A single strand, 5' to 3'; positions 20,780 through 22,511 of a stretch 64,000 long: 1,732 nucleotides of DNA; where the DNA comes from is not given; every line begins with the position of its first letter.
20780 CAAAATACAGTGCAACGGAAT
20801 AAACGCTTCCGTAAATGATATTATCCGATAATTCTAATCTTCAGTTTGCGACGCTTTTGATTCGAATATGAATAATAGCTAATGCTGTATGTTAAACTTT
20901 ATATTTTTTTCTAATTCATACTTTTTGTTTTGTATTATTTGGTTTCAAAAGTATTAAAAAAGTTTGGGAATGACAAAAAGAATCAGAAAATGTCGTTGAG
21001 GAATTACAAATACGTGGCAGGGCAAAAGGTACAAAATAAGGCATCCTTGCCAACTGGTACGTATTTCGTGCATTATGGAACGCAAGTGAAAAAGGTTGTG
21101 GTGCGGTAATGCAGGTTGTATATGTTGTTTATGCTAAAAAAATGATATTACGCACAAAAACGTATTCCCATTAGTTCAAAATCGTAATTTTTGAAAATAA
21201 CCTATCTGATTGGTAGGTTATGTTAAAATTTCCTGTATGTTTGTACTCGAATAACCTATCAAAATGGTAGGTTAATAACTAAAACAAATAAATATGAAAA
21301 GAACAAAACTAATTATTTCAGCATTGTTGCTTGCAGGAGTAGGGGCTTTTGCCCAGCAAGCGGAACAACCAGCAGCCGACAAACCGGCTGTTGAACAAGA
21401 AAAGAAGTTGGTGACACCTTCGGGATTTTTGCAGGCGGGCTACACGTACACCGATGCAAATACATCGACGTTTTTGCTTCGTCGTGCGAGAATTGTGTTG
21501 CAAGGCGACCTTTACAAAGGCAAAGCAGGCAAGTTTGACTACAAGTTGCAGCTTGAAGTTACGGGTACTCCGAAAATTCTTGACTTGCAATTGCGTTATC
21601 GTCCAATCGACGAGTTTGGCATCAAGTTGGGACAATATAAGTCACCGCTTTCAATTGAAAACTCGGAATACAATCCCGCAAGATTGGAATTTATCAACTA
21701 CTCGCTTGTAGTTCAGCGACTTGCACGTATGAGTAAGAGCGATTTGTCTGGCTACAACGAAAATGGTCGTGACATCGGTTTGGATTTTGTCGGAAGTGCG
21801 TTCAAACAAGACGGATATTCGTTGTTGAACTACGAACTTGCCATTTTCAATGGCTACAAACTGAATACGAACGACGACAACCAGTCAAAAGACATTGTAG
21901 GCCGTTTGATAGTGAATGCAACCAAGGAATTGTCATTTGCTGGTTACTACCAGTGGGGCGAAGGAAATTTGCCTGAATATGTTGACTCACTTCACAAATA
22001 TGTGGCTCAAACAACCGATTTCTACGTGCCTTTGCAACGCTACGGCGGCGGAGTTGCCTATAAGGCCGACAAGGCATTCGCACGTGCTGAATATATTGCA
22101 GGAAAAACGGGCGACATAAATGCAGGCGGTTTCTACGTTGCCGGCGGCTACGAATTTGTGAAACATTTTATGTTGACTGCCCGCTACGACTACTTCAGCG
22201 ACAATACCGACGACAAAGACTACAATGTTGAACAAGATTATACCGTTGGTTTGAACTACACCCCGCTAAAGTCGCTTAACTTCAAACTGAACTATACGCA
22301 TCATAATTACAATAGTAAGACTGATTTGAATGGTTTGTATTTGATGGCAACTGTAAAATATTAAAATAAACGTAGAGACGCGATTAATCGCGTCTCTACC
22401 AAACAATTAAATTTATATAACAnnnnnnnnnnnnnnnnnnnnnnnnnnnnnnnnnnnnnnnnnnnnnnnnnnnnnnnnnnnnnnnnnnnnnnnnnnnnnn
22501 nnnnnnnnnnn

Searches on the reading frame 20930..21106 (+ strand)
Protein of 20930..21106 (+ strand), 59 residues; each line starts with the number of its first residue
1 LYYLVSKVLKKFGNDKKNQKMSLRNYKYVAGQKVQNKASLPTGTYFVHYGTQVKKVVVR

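Call 50: search_protein_families(library=pfam, proteins=[window:20930-21106:+], max_evalue=1)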
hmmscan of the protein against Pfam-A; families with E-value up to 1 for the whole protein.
window:20930-21106:+ (59 aa): 0 families

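Call 79: search_protein_families(library=ncbifam, proteins=[window:20930-21106:+], max_evalue=10)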
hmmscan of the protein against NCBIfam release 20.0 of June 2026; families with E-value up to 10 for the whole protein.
window:20930-21106:+ (59 aa): 1 family
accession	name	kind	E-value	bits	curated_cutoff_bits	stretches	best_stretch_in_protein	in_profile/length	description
TIGR04183.1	Por_Secre_tail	domain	0.022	14.7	23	1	28-58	37-71/72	T9SS type A sorting domain-containing protein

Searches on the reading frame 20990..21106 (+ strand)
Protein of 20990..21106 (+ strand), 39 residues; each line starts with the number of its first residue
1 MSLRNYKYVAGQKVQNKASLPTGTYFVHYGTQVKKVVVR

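Call 79: search_protein_families(library=ncbifam, proteins=[window:20990-21106:+], max_evalue=10)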
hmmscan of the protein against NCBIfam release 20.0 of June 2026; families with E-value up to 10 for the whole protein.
window:20990-21106:+ (39 aa): 1 family
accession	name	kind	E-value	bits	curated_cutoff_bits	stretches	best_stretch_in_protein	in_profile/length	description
TIGR04183.1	Por_Secre_tail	domain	0.0084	16.1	23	1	9-38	38-71/72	T9SS type A sorting domain-containing protein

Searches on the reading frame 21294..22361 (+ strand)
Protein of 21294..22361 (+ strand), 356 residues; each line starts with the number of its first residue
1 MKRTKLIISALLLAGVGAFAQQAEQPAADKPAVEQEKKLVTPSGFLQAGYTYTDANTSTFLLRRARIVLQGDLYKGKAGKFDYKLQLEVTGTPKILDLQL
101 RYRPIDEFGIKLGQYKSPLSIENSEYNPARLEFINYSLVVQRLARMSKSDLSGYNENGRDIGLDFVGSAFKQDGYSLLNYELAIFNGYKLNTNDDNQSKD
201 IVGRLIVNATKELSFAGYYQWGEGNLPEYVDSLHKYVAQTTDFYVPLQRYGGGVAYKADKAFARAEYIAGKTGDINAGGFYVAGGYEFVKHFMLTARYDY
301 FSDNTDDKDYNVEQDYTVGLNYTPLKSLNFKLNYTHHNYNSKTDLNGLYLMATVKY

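Call 50: search_protein_families(library=pfam, proteins=[window:21294-22361:+], max_evalue=1)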
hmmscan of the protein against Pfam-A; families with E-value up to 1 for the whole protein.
window:21294-22361:+ (356 aa): 1 family
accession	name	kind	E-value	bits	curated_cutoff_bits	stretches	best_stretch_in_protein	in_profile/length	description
PF07396.17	Porin_O_P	-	1.7e-10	41.1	20.9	2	54-137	21-109/370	Phosphate-selective porin O and P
